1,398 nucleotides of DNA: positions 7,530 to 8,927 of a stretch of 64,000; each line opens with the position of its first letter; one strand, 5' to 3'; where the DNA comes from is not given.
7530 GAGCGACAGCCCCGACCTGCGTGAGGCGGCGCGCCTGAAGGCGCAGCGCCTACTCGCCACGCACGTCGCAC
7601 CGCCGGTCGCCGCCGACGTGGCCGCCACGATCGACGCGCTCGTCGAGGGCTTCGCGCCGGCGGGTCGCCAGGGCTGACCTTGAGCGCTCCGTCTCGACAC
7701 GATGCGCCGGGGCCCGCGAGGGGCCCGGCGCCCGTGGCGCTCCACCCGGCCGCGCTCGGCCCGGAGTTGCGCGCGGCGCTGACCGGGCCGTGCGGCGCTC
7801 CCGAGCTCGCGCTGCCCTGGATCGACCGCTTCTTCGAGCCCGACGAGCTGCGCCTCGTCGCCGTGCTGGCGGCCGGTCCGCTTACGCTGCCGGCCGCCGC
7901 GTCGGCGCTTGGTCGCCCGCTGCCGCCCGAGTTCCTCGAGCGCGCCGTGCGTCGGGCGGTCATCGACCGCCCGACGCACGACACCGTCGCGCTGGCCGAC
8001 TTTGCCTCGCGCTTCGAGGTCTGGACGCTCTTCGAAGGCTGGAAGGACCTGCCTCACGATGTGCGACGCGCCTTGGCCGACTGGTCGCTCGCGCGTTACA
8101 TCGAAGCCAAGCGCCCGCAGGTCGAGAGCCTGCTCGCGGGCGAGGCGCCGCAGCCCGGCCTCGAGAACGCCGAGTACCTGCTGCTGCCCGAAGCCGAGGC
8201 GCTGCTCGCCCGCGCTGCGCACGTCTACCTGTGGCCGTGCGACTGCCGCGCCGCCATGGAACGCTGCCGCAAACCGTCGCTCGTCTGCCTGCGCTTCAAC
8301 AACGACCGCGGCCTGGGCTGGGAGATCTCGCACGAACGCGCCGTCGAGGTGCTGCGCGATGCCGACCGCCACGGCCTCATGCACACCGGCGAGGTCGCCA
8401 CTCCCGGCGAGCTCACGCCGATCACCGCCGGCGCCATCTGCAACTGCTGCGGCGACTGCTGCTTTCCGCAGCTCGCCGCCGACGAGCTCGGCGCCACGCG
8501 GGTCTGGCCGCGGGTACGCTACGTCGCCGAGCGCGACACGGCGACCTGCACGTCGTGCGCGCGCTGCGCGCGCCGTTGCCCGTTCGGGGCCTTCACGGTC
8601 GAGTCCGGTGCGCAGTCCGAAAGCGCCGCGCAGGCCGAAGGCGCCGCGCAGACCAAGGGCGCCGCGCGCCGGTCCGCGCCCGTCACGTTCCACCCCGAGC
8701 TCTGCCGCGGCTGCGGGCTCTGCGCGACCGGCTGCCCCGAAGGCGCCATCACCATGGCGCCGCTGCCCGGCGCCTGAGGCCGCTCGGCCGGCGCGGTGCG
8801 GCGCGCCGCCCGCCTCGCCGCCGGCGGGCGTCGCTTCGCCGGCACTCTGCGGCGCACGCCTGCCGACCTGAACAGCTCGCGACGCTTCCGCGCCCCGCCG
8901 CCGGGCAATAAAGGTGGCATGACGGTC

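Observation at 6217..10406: mttB-like methyltransferase + Cys-rich Fe-S protein + MIO-less ammonia-lyase homologue: candidate trimethylated-amino-acid (hercynine/ergothioneine-type) catabolic module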

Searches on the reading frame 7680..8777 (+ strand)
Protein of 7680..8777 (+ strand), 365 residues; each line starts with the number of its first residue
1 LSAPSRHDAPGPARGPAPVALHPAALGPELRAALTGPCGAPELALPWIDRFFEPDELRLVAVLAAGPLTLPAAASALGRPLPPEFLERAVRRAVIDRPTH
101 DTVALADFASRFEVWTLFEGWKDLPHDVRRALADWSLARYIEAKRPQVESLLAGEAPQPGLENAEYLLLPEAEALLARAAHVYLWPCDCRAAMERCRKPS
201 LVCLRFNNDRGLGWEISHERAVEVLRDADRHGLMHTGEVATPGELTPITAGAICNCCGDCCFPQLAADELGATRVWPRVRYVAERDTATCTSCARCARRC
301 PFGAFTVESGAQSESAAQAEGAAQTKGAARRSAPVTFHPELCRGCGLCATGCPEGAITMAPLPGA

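Call 7: search_protein_families(library=pfam, proteins=[window:7680-8777:+], max_evalue=0.01)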
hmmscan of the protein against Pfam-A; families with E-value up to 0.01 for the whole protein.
window:7680-8777:+ (365 aa): 11 families
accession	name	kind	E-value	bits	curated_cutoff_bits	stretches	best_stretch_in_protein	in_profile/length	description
PF00037.32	Fer4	-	6.6e-12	45.2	21.1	2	336-358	2-24/24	4Fe-4S binding domain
PF13187.11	Fer4_9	-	3.4e-08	33.8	27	1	290-357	2-52/52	4Fe-4S dicluster domain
PF12837.12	Fer4_6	-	8.1e-08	32.3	25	2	336-357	3-24/24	4Fe-4S binding domain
PF12838.12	Fer4_7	-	9.3e-07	29.7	27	1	289-356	1-52/52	4Fe-4S dicluster domain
PF13237.11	Fer4_10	-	3.4e-06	27.3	25.5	2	285-311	4-22/53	4Fe-4S dicluster domain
PF13183.11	Fer4_8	-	5.4e-05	24.1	27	1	289-355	4-67/68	4Fe-4S dicluster domain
PF13484.11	Fer4_16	-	0.00011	23.4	30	1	289-354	1-65/66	4Fe-4S double cluster binding domain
PF13534.11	Fer4_17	-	0.00082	20.3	22.2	1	290-355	2-59/61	4Fe-4S dicluster domain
PF14697.11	Fer4_21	-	0.001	19.6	35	1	335-359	34-59/59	4Fe-4S dicluster domain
PF12797.12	Fer4_2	-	0.0036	17.6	24.5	1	335-354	3-22/22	4Fe-4S binding domain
PF12800.12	Fer4_4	-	0.0073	17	24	1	339-355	1-17/17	4Fe-4S binding domain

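Call 9: search_protein_families(library=ncbifam, proteins=[window:7680-8777:+], max_evalue=0.01)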
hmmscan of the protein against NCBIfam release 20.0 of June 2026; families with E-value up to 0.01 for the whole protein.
window:7680-8777:+ (365 aa): 26 families (the best 25 are shown)
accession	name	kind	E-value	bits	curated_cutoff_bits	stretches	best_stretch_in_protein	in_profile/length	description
TIGR02936.1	fdxN_nitrog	equivalog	3.4e-08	33.5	80.55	1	280-361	13-91/91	ferredoxin III, nif-specific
TIGR02179.1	PorD_KorD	subfamily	5.2e-06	26.5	60.05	1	273-360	12-75/78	2-oxoacid:acceptor oxidoreductase, delta subunit, pyruvate/2-ketoisovalerate family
NF007202.0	PRK09623.1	equivalog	8.3e-06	26.1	166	1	336-360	77-101/105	3-methyl-2-oxobutanoate dehydrogenase subunit delta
NF038196.1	ferrodoxin_EFR1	subfamily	9.2e-06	25.9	75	0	336-359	181-203/242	EFR1 family ferrodoxin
NF004537.0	PRK05888.1-3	equivalog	2.5e-05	23.9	163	1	288-360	68-133/204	NADH-quinone oxidoreductase subunit NuoI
NF040684.1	PorD_Arch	equivalog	5.7e-05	23.1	120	1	336-360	58-82/85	pyruvate synthase subunit PorD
NF009053.0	PRK12387.1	subfamily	6.6e-05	22.7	204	0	280-314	30-64/180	formate hydrogenlyase complex iron-sulfur subunit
NF004914.0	PRK06273.1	equivalog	0.00012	21.9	163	0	337-362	48-73/167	ferredoxin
TIGR02176.1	pyruv_ox_red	equivalog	0.00014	19.9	911.35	1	283-360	678-763/1167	pyruvate:ferredoxin (flavodoxin) oxidoreductase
TIGR02512.1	FeFe_hydrog_A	subfamily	0.00019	20.4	405.95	1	284-358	3-68/375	[FeFe] hydrogenase, group A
NF005504.0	PRK07118.1-3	equivalog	0.00021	20.8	437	1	254-359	142-238/293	Fe-S cluster domain-containing protein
NF042909.1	FMH_DH_FwdF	exception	0.00025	20.3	375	1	334-362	9-37/336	tungsten-dependent formylmethanofuran dehydrogenase subunit FwdF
NF045490.1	FdxA_Protbact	equivalog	0.00039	20.6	135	0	336-358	34-56/104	ferredoxin FdxA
NF006076.0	PRK08222.1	equivalog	0.00045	20.1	270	0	280-315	30-65/181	hydrogenase 4 subunit H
TIGR04105.1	FeFe_hydrog_B1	subfamily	0.00047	19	450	1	283-308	183-208/462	monomeric [FeFe] hydrogenase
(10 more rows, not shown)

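Call 32: find_homologous_proteins(query=window:7680-8777:+, max_evalue=0.00001)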
Query window:7680-8777:+ (365 aa): 314 proteins with E <= 0.00001 among 8000 candidates; the best 120 are listed.
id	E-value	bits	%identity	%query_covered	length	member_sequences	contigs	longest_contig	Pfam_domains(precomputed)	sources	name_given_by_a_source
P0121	9.6e-232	787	99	95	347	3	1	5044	PF12837.13,PF00037.33,PF12838.13,PF13237.12,PF13187.12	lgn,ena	-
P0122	1.3e-205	701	90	94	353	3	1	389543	PF12837.13,PF00037.33,PF12838.13,PF13237.12,PF13183.12,PF13187.12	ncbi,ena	-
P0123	6.5e-195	666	86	95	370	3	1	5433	PF14697.12,PF12837.13,PF00037.33,PF12838.13,PF13237.12,PF13187.12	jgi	-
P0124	3.6e-177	607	79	94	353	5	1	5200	PF14697.12,PF12837.13,PF00037.33,PF12838.13,PF13237.12,PF13187.12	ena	-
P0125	5.7e-163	560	72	93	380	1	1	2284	PF12837.13,PF00037.33,PF12838.13,PF13237.12,PF13187.12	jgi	-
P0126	5.5e-162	557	72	93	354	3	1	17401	PF12837.13,PF00037.33,PF12838.13,PF13237.12,PF13187.12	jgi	jgi:ferredoxin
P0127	1.1e-159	550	70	94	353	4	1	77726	PF12837.13,PF00037.33,PF12838.13,PF13237.12,PF13187.12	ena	-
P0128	4.6e-158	544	69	99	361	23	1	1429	PF12837.13,PF00037.33,PF12838.13,PF13237.12,PF13187.12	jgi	jgi:ferredoxin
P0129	1.1e-156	540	72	94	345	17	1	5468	PF12837.13,PF00037.33,PF12838.13,PF13237.12,PF13187.12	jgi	-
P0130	8.6e-155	534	70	95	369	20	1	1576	PF12837.13,PF00037.33,PF12838.13,PF13237.12,PF13187.12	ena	-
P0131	9.2e-155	533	72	93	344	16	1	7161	PF14697.12,PF12837.13,PF00037.33,PF12838.13,PF13237.12,PF13187.12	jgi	jgi:ferredoxin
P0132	2.5e-153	529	71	94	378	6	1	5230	PF14697.12,PF12837.13,PF00037.33,PF12838.13,PF13237.12,PF13187.12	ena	-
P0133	8.3e-153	527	74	93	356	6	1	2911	PF12837.13,PF00037.33,PF13484.12,PF12838.13,PF13237.12,PF13183.12,PF13187.12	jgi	-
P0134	4.6e-151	521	70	94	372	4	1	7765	PF14697.12,PF12837.13,PF00037.33,PF12838.13,PF13237.12,PF13187.12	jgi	jgi:ferredoxin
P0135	8.4e-150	517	74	85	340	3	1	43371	PF00037.33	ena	-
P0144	1.9e-124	434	60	94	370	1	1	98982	PF14697.12,PF12797.13,PF12837.13,PF00037.33,PF12838.13,PF13459.12,PF13237.12,PF13187.12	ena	-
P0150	1.1e-114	402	56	93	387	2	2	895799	PF14697.12,PF12797.13,PF12837.13,PF00037.33,PF12838.13,PF13237.12,PF13183.12,PF13187.12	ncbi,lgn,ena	-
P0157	4.0e-102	360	51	93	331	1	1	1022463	PF12837.13,PF00037.33,PF13484.12,PF12838.13,PF13237.12,PF13187.12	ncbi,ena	-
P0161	7.3e-101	356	53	89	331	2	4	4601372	PF14697.12,PF12837.13,PF00037.33,PF12838.13,PF13187.12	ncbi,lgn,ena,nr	ncbi:MAG: 4Fe-4S binding protein [Thermoleophilia bacterium]|nr:4Fe-4S binding protein [Thermoleophi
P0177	8.7e-92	326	51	92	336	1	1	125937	PF12837.13,PF00037.33,PF13237.12,PF13187.12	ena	-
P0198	1.6e-87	312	46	93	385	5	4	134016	PF14697.12,PF12797.13,PF12837.13,PF00037.33,PF13484.12,PF12838.13,PF13534.12,PF13237.12,PF13183.12,PF13187.12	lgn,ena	-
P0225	1.0e-82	296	50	88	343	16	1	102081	PF12837.13,PF00037.33,PF12838.13,PF13187.12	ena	-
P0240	8.8e-82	293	44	88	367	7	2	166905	PF14697.12,PF00037.33,PF13187.12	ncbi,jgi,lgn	-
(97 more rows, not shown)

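Call 33: find_encoding_contigs(protein=P0161, flank=10000, max_places=3)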
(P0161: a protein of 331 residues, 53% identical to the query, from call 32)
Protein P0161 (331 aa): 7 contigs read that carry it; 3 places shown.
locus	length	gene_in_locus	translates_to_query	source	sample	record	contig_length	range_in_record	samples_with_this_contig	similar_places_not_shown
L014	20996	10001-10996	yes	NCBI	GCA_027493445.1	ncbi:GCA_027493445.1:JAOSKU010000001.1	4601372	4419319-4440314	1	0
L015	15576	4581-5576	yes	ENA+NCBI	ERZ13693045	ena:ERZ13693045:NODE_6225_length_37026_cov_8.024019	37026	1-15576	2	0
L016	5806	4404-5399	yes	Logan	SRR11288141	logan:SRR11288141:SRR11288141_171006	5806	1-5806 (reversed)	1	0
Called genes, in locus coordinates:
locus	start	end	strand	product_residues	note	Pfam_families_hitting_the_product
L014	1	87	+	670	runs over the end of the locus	PF17391:Urocanase_N, PF01175:Urocanase, PF17392:Urocanase_C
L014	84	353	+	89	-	PF12797:Fer4_2 (faint), PF00037:Fer4 (weak), PF12837:Fer4_6 (faint), PF12838:Fer4_7 (faint), PF13237:Fer4_10, PF12800:Fer4_4 (faint), PF13187:Fer4_9 (weak), PF13484:Fer4_16 (faint)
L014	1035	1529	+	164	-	PF02780:Transketolase_C (weak), PF17147:PFOR_II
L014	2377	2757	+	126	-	PF01558:POR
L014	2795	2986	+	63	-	PF01558:POR (weak)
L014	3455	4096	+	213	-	PF02607:B12-binding_2, PF02310:B12-binding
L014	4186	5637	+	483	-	PF06253:MTTB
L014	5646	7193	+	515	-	PF00221:Lyase_aromatic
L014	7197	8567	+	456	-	PF06253:MTTB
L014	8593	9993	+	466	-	PF06253:MTTB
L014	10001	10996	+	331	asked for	PF12837:Fer4_6 (faint), PF14697:Fer4_21 (weak), PF00037:Fer4 (faint), PF12838:Fer4_7 (weak), PF13187:Fer4_9 (weak)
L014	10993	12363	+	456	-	PF07969:Amidohydro_3 (weak), PF01979:Amidohydro_1, PF07969:Amidohydro_3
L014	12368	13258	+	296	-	PF07837:FTCD_N, PF02971:FTCD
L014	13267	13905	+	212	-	PF04961:FTCD_C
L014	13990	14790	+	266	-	PF00809:Pterin_bind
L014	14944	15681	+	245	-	PF00392:GntR, PF07702:UTRA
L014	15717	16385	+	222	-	PF02310:B12-binding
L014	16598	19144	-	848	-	PF03176:MMPL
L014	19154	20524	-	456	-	PF09989:DUF2229 (weak)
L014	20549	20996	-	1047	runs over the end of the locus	PF01869:BcrAD_BadFG, PF09989:DUF2229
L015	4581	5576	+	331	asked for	PF12837:Fer4_6 (faint), PF14697:Fer4_21 (weak), PF00037:Fer4 (faint), PF12838:Fer4_7 (weak), PF13187:Fer4_9 (weak)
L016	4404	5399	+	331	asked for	PF12837:Fer4_6 (faint), PF14697:Fer4_21 (weak), PF00037:Fer4 (faint), PF12838:Fer4_7 (weak), PF13187:Fer4_9 (weak)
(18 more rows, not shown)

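Call 34: find_encoding_contigs(protein=P0177, flank=10000, max_places=2)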
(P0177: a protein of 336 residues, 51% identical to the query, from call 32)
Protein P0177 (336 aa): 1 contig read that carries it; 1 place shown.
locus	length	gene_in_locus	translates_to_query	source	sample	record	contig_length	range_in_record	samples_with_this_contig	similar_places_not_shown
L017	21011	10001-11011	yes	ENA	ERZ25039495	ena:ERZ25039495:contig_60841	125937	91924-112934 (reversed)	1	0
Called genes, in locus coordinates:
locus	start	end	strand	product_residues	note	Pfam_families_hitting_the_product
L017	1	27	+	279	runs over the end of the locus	PF02749:QRPTase_N, PF01729:QRPTase_C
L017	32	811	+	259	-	PF03309:Pan_kinase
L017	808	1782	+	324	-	PF01207:Dus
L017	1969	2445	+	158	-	PF03449:GreA_GreB_N, PF01272:GreA_GreB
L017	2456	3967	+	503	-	PF01336:tRNA_anti-codon, PF00152:tRNA-synt_2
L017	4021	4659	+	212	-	PF03352:Adenine_glyco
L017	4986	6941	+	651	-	PF02730:AFOR_N, PF01314:AFOR_C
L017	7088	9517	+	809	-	PF06253:MTTB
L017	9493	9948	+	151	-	PF06253:MTTB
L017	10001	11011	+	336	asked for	PF00037:Fer4 (faint), PF12837:Fer4_6 (faint), PF13187:Fer4_9 (weak), PF13237:Fer4_10 (weak)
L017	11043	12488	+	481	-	PF00221:Lyase_aromatic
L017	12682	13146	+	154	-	PF13404:HTH_AsnC-type, PF13412:HTH_24, PF01037:AsnC_trans_reg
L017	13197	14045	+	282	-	PF02548:Pantoate_transf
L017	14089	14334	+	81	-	-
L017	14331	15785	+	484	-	PF06253:MTTB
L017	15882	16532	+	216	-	PF02607:B12-binding_2, PF02310:B12-binding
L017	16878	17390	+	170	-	PF08714:Fae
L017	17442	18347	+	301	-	PF03446:NAD_binding_2, PF03807:F420_oxidored, PF14833:NAD_binding_11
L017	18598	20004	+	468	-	PF06253:MTTB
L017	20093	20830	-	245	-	PF00440:TetR_N, PF13977:TetR_C_6 (weak)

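Call 35: find_encoding_contigs(protein=P0240, flank=10000, max_places=2)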
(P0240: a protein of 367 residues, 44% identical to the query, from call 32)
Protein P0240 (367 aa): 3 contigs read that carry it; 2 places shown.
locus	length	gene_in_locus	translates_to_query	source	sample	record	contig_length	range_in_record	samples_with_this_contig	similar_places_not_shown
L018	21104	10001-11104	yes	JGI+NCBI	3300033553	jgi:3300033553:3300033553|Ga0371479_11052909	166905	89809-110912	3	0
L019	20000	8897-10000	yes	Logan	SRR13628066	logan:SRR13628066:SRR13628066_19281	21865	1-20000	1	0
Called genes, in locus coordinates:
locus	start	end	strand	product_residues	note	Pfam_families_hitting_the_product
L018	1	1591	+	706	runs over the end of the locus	PF00005:ABC_tran, PF02463:SMC_N (faint), PF13191:AAA_16 (faint), PF13555:AAA_29 (faint), PF13304:AAA_21 (faint), PF08352:oligo_HPY, PF00005:ABC_tran, PF08352:oligo_HPY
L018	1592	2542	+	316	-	PF19300:BPD_transp_1_N, PF00528:BPD_transp_1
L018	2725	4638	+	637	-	PF02730:AFOR_N, PF01314:AFOR_C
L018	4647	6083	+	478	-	PF06253:MTTB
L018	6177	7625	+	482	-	PF06253:MTTB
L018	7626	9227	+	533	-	PF00221:Lyase_aromatic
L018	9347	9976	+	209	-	PF02607:B12-binding_2, PF02310:B12-binding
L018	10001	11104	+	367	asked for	PF14697:Fer4_21 (weak), PF00037:Fer4 (faint), PF13187:Fer4_9 (weak)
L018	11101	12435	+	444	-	-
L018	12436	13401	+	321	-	PF07837:FTCD_N, PF02971:FTCD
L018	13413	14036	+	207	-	PF04961:FTCD_C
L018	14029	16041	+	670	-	PF17391:Urocanase_N, PF01175:Urocanase, PF17392:Urocanase_C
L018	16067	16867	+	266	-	PF00809:Pterin_bind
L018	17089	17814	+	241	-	PF00392:GntR, PF07702:UTRA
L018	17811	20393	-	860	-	PF03176:MMPL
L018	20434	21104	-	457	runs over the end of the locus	PF09989:DUF2229 (faint)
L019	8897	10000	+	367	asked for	PF14697:Fer4_21 (weak), PF00037:Fer4 (faint), PF13187:Fer4_9 (weak)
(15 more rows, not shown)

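Call 44: search_solved_structures(query=A1, max_evalue=1, show_alignments=2)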
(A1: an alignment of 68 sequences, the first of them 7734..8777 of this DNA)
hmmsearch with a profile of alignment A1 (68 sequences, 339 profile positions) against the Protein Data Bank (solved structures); distinct sequences matched with E-value up to 1: 226 (the best 60 are shown).
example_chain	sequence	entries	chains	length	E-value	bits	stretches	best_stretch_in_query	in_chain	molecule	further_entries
5t5i_F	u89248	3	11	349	7.5e-34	120.3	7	255-332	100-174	Tungsten formylmethanofuran dehydrogenase subunit fwdF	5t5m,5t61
9sw6_G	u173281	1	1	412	4.5e-33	117.8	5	264-328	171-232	Polyferredoxin protein MvhB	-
9sfi_T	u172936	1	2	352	6.6e-28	100.8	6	256-333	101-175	4Fe-4S ferredoxin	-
9sw6_H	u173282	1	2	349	2.1e-27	99.2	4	265-331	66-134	Tungsten formylmethanofuran dehydrogenase, subunit F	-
7bkb_K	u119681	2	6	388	2.7e-25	92.2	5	265-328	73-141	Formylmethanofuran dehydrogenase, subunit F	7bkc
9sfi_O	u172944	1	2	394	1.9e-24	89.4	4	262-329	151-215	Ferredoxin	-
5odc_A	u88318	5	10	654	3.7e-15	58.9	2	262-333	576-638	Heterodisulfide reductase, subunit A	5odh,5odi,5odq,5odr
9sfi_A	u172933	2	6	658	3.2e-13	52.5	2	262-333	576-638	CoB--CoM heterodisulfide reductase iron-sulfur subunit A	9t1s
7bkb_A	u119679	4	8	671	7.2e-12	48.1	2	261-333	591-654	CoB--CoM heterodisulfide reductase iron-sulfur subunit A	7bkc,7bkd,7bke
9eri_B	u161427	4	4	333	1e-11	47.6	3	262-333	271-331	Na(+)-translocating ferredoxin:NAD(+) oxidoreductase complex subunit B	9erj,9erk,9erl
7bkb_L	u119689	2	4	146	1.4e-10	43.8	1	262-330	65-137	Formylmethanofuran dehydrogenase, subunit G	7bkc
8rvv_A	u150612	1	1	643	3.6e-10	42.5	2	262-335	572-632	H(2):CoB-CoM heterodisulfide,ferredoxin reductase subunit A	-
8rvu_a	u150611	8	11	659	3.8e-10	42.4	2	262-335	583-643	H(2):CoB-CoM heterodisulfide,ferredoxin reductase subunit A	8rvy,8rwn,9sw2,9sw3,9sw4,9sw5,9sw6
8e9g_I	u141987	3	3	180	6.1e-09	38.4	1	268-331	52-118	NADH-quinone oxidoreductase subunit I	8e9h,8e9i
9sfi_U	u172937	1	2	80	5.4e-08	35.3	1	264-330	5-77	4Fe-4S binding protein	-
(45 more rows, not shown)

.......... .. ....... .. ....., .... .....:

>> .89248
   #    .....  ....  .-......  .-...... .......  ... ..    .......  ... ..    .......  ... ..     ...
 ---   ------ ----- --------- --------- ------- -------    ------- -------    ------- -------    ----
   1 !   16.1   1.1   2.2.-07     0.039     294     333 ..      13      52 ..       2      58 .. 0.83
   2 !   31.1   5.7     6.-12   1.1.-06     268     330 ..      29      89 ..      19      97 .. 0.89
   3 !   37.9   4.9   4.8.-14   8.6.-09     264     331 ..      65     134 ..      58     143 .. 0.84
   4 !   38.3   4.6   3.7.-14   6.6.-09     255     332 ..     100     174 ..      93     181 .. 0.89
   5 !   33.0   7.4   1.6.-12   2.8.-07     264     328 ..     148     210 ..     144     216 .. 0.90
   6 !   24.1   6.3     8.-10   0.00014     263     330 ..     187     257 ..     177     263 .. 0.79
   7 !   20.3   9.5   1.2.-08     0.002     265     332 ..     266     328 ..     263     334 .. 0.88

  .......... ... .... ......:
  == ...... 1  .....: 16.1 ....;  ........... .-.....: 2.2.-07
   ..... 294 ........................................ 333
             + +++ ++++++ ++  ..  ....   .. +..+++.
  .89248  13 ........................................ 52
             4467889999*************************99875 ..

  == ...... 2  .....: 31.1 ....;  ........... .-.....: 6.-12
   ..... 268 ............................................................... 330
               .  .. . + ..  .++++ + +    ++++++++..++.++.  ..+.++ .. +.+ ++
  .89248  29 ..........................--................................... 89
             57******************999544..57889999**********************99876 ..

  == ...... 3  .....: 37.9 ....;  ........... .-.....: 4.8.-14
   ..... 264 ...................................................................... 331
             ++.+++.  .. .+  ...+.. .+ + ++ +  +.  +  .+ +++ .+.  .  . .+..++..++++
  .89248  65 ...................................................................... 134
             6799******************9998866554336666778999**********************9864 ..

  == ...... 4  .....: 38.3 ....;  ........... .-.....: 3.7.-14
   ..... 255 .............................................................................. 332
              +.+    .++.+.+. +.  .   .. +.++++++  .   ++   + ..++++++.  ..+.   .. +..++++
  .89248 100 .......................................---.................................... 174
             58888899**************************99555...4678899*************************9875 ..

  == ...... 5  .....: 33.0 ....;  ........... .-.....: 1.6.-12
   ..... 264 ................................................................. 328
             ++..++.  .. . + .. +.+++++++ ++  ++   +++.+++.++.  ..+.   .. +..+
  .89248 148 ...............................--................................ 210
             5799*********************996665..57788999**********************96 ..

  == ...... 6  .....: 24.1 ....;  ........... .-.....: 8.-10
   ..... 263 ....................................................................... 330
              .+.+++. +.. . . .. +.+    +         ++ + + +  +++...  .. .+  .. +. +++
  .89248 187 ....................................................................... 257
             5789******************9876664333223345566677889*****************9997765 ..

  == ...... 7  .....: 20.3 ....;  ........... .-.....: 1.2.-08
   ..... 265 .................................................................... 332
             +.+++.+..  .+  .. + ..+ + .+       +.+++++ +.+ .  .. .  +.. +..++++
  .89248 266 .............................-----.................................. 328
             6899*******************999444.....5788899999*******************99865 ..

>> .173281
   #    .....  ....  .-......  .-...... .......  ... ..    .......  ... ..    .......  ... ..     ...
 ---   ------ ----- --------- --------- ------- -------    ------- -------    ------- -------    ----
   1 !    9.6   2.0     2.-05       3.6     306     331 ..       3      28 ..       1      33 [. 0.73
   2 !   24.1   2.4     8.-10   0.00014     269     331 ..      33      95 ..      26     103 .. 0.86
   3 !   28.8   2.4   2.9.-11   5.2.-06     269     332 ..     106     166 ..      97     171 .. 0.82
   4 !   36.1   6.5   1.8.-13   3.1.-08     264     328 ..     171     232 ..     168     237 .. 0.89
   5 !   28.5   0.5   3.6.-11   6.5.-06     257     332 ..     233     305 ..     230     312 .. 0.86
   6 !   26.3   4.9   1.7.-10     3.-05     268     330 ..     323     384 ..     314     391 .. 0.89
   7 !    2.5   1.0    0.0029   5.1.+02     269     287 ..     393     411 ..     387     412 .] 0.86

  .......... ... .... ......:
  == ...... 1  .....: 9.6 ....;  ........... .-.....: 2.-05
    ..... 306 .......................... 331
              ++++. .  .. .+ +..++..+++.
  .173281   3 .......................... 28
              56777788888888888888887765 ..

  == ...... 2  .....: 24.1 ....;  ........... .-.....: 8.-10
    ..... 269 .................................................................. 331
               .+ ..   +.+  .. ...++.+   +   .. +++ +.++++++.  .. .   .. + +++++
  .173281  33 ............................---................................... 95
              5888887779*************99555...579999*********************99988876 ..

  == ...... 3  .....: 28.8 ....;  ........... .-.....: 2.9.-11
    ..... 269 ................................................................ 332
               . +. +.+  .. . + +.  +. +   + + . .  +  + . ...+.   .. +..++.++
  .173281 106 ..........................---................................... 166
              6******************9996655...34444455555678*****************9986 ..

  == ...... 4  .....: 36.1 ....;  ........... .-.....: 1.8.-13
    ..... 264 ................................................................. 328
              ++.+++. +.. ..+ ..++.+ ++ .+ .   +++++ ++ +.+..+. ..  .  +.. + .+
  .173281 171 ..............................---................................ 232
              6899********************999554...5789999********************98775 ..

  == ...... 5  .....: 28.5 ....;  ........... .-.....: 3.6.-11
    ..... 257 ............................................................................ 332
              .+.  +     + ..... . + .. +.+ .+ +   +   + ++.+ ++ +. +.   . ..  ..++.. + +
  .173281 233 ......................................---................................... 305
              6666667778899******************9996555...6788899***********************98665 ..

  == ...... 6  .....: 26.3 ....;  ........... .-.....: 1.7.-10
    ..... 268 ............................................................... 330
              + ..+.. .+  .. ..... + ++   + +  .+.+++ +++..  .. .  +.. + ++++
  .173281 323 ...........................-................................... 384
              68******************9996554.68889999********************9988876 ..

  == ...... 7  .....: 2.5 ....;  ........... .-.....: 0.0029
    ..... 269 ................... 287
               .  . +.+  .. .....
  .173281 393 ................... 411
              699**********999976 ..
